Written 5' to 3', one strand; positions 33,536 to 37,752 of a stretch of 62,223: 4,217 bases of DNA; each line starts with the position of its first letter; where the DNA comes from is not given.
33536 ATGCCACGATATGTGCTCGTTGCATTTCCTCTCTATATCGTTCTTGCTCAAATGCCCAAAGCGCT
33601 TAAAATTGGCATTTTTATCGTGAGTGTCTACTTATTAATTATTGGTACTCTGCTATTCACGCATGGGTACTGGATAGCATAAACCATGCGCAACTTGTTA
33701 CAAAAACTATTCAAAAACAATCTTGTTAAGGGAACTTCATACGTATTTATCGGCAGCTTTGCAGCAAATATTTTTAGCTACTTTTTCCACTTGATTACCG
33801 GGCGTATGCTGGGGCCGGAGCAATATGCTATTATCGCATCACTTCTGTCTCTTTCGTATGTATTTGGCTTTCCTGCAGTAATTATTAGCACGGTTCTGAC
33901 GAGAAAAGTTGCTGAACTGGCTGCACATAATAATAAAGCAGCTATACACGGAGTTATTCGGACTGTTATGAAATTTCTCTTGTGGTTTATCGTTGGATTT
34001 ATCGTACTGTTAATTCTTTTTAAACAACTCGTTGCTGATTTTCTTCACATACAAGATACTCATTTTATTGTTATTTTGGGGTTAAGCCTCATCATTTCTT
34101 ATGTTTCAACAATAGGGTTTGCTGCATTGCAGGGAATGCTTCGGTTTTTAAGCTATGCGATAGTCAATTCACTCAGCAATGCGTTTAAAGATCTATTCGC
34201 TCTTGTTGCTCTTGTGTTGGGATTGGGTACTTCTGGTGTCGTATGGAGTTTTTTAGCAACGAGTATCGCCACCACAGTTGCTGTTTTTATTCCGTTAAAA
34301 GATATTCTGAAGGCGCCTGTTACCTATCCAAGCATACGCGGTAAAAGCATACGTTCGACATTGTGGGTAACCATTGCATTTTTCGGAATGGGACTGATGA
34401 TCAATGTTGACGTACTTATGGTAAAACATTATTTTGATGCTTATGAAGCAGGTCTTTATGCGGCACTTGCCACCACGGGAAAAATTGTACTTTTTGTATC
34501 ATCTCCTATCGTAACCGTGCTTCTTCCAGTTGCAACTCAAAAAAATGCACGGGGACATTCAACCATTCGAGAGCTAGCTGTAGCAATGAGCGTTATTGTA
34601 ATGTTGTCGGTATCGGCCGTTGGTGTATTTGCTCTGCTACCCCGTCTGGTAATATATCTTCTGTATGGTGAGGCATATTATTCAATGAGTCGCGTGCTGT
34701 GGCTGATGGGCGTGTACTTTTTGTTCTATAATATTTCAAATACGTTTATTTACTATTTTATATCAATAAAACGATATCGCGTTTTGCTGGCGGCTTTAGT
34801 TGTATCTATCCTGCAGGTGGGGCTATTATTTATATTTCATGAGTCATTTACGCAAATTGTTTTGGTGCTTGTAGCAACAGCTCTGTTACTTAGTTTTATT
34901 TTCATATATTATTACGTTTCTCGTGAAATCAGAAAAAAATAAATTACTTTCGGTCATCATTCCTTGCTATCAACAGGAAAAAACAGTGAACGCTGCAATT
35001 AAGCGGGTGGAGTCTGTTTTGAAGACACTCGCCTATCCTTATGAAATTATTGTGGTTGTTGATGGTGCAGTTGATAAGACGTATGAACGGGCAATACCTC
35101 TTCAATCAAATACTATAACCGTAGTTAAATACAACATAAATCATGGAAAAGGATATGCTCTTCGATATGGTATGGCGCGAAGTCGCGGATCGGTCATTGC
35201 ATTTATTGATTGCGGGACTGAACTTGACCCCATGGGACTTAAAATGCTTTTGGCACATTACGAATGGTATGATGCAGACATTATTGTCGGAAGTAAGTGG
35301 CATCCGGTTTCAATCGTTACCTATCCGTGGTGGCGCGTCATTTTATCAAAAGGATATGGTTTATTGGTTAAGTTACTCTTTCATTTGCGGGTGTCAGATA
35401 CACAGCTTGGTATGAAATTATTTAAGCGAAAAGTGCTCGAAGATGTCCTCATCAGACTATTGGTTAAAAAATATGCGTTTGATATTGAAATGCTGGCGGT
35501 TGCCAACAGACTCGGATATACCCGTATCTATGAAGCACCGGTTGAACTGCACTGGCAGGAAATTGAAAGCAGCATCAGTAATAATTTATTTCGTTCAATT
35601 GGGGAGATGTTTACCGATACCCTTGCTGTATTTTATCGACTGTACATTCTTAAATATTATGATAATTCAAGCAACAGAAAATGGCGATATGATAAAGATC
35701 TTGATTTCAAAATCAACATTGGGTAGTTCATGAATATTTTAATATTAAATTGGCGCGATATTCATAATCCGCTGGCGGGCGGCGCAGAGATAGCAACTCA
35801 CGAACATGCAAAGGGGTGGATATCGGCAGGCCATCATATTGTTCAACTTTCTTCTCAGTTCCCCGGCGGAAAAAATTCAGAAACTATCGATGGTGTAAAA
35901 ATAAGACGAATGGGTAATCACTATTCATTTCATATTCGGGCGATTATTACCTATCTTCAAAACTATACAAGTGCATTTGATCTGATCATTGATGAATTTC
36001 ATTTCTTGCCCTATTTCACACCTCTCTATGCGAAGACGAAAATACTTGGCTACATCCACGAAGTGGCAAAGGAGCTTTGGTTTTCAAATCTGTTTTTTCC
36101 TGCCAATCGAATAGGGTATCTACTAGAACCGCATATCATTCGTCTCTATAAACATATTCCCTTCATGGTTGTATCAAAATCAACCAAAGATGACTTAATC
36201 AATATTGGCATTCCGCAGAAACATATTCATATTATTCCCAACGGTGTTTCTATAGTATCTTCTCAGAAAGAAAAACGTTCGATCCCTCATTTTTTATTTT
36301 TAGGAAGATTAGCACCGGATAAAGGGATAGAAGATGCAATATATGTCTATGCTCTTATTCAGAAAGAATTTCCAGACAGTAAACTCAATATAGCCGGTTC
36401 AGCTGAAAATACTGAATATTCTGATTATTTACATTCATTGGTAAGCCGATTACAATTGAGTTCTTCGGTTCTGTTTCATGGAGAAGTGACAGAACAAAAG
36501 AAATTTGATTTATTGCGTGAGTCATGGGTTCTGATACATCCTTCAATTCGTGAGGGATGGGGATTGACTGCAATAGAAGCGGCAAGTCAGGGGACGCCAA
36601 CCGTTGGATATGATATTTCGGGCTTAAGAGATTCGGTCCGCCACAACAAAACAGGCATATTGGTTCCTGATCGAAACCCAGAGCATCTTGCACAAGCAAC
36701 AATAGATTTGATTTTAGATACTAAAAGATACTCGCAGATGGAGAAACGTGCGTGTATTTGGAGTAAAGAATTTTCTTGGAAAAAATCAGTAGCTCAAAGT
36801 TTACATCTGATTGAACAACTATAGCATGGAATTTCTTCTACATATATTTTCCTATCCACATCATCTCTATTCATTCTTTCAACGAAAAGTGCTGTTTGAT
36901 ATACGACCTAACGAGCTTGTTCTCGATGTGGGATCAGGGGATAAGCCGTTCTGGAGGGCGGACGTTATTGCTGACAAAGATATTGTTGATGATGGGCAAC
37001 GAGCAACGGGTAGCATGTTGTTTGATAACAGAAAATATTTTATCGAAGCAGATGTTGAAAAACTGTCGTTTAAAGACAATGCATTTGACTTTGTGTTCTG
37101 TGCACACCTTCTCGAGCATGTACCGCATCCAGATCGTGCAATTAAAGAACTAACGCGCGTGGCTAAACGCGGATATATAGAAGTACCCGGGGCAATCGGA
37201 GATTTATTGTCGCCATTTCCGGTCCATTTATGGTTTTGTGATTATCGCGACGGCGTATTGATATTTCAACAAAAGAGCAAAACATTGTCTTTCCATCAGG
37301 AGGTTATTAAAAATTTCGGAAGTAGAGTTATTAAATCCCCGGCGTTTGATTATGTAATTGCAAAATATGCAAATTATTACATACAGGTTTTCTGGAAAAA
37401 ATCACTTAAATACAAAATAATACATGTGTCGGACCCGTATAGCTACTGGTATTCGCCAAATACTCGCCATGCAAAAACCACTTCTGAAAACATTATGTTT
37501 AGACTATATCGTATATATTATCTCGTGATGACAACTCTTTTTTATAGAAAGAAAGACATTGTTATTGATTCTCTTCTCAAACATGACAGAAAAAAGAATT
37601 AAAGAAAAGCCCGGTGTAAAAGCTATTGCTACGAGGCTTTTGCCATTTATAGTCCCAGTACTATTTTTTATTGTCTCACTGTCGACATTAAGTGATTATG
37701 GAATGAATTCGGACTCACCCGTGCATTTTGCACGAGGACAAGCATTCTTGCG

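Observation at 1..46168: Nineteen GT-C-fold membrane glycosyltransferase genes from at least 7 families packed into ~46 kb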

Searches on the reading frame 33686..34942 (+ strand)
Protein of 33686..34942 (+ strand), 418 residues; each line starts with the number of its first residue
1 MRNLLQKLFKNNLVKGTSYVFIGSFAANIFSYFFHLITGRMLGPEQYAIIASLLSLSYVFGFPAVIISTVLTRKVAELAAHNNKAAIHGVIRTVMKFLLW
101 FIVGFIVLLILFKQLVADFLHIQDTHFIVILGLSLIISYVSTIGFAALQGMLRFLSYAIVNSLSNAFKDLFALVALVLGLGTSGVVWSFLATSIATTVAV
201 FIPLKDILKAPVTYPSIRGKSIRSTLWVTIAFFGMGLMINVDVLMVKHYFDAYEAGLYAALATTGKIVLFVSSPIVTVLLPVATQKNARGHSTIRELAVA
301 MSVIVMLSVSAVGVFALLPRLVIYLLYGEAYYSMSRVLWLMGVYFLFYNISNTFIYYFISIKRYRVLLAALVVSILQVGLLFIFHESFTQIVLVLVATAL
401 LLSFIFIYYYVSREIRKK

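Call 5: search_protein_families(library=pfam, max_evalue=0.01, proteins=[window:33686-34942:+])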
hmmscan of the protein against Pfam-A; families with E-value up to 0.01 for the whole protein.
window:33686-34942:+ (418 aa): 2 families
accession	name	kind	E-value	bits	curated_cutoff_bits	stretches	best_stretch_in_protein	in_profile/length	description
PF13440.11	Polysacc_synt_3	-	5.6e-11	42.6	23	1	40-335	4-292/293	Polysaccharide biosynthesis protein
PF01943.22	Polysacc_synt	-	8.4e-09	35.7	28.2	1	13-284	1-271/274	Polysaccharide biosynthesis protein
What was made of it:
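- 33686..34942 (+): Wzx-type (MOP) flippase. Pfam Polysacc_synt_3 5.6e-11 (call 5).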

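Call 50: search_protein_families(library=ncbifam, max_evalue=0.00001, proteins=[window:33686-34942:+])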
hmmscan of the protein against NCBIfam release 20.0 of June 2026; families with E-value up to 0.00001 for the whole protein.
window:33686-34942:+ (418 aa): 0 families

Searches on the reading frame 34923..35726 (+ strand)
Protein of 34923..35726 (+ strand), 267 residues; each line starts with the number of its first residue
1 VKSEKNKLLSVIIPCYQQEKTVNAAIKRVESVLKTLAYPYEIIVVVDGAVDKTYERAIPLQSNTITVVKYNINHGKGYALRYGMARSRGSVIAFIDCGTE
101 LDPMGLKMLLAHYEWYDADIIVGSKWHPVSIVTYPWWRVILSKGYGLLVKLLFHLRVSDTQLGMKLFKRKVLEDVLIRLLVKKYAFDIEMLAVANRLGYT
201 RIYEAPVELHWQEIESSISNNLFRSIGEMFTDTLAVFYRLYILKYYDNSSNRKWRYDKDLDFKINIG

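Call 6: search_protein_families(library=pfam, max_evalue=0.01, proteins=[window:34923-35726:+])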
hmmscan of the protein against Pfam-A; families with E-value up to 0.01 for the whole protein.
window:34923-35726:+ (267 aa): 2 families
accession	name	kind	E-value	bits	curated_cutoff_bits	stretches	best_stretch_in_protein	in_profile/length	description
PF00535.33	Glycos_transf_2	-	1.3e-22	80.9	23.3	1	10-175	1-167/168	Glycosyl transferase family 2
PF13641.12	Glyco_tranf_2_3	-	0.00066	20.2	27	1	9-111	3-109/230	Glycosyltransferase like family 2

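Call 50: search_protein_families(library=ncbifam, max_evalue=0.00001, proteins=[window:34923-35726:+])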
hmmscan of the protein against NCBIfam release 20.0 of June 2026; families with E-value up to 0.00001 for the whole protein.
window:34923-35726:+ (267 aa): 14 families
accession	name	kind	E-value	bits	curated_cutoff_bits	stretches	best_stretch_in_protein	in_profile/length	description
TIGR03937.1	PgaC_IcaA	equivalog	2.5e-14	53.1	422.3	1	2-113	40-150/407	poly-beta-1,6-N-acetyl-D-glucosamine synthase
NF058614.1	PPMAGASynPpgS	equivalog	4e-14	52.6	370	1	11-230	4-217/226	polyprenyl-phospho-N-acetylgalactosaminyl synthase PpgS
NF010496.0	PRK13915.1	equivalog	2.8e-11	43.1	262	1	4-99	28-127/307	glucosyl-3-phosphoglycerate synthase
NF041875.1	EPS_EpsD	equivalog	4.7e-10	39.4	370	1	9-138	1-129/325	exopolysaccharide biosynthesis glycosyltransferase EpsD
TIGR03965.1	mycofact_glyco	equivalog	4.7e-10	38.9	280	1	6-114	73-180/467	mycofactocin biosynthesis glycosyltransferase MftF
NF007482.0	PRK10073.1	equivalog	1.2e-09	37.6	423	1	4-116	3-113/334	glycosyltransferase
NF047588.1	GlcsyltransPgfSStrep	equivalog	1.9e-09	37.2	500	1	9-175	3-167/308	glycosyltransferase PgfS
TIGR04283.1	glyco_like_mftF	equivalog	2.6e-09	37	182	1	9-105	1-89/221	TIGR04283 family arsenosugar biosynthesis glycosyltransferase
NF007986.1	PRK10714.1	equivalog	2.9e-09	36.4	529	1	5-112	4-114/316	undecaprenyl-phosphate 4-deoxy-4-formamido-L-arabinose transferase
NF047683.1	TeichurnBiosyTuaG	equivalog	8.5e-09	35.4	400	1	4-100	3-98/252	teichuronic acid biosynthesis protein TuaG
NF041394.1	GtaseAglG_Halo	equivalog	3.2e-08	33.2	440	1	10-128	4-121/304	glucosyl-dolichyl phosphate glucuronosyltransferase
NF038299.1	EPS_HpsN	equivalog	9.2e-07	28.1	425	1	8-116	2-106/317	hormogonium polysaccharide biosynthesis glycosyltransferase HpsN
NF041391.1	DPhHxTase_Halo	equivalog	1.3e-06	27.5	375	1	16-176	4-154/213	dolichyl-phosphate hexose transferase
TIGR03111.1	glyc2_xrt_Gpos1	hypoth_equivalog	3.6e-06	26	363.95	1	9-115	51-158/439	TIGR03111 family XrtG-associated glycosyltransferase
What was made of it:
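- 34923..35726 (+): PpgS-like GT2; candidate polyprenyl-phosphate-sugar synthase. NCBIfam PpgS 4e-14 over the full model (call 50).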

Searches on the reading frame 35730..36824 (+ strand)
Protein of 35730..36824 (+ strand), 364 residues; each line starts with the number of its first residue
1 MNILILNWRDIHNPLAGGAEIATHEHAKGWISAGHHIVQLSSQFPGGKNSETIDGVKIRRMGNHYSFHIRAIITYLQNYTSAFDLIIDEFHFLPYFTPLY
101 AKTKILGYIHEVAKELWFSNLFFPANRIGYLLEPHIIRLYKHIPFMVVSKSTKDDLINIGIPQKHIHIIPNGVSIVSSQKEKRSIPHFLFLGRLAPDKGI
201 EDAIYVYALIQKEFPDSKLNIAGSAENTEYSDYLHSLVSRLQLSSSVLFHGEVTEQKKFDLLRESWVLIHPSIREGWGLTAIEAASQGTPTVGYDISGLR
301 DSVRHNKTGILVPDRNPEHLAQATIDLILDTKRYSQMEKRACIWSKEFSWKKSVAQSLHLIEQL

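Call 6: search_protein_families(library=pfam, max_evalue=0.01, proteins=[window:35730-36824:+])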
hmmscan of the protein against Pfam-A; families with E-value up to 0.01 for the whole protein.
window:35730-36824:+ (364 aa): 5 families
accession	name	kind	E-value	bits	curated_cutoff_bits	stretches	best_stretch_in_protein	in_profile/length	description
PF00534.26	Glycos_transf_1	-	2.2e-34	118.9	26.4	1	186-341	16-169/172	Glycosyl transferases group 1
PF13692.12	Glyco_trans_1_4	-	1.4e-27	97.1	27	1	186-329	2-141/142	Glycosyl transferases group 1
PF20706.3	GT4-conflict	-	5e-13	49.2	26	1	170-306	178-323/385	Family 4 Glycosyltransferase in conflict systems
PF13439.12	Glyco_transf_4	-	3.1e-11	44.1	28.5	1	17-174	2-167/170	Glycosyltransferase Family 4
PF13579.12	Glyco_trans_4_4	-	8e-05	23.5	29.7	1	17-172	1-158/158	Glycosyl transferase 4-like domain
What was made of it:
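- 35730..36824 (+): GT4 glycosyltransferase. Pfam 2.2e-34 (call 6).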

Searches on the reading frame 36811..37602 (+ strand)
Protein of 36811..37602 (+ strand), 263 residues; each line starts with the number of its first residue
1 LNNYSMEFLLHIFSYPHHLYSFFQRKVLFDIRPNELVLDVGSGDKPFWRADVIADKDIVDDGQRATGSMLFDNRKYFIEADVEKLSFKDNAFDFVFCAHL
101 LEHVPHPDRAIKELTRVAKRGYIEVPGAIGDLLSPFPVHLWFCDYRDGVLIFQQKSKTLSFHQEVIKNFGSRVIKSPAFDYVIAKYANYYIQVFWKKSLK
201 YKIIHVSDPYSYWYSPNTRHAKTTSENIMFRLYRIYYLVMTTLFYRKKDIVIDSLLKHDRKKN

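Call 6: search_protein_families(library=pfam, max_evalue=0.01, proteins=[window:36811-37602:+])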
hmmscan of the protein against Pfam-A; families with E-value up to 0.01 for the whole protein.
window:36811-37602:+ (263 aa): 7 families
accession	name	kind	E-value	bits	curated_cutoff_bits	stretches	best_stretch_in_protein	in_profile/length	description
PF08241.18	Methyltransf_11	-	4.2e-13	50.2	21.2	1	74-121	41-90/95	Methyltransferase domain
PF13847.12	Methyltransf_31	-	4e-09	36.8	27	1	76-121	57-104/145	Methyltransferase domain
PF13649.12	Methyltransf_25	-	1.8e-08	35.4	27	1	76-121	49-96/97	Methyltransferase domain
PF13489.12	Methyltransf_23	-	1e-06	29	27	1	31-124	20-115/164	Methyltransferase domain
PF08242.18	Methyltransf_12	-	1.7e-05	25.9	30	1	78-121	51-95/98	Methyltransferase domain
PF07021.18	MetW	-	0.00018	21.6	21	1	31-126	11-110/193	Methionine biosynthesis protein MetW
PF01209.24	Ubie_methyltran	-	0.00076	19.3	20.1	1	76-121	101-146/233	ubiE/COQ5 methyltransferase family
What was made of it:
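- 36811..37602 (+): Methyltransferase. Pfam Methyltransf_11 (call 6).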
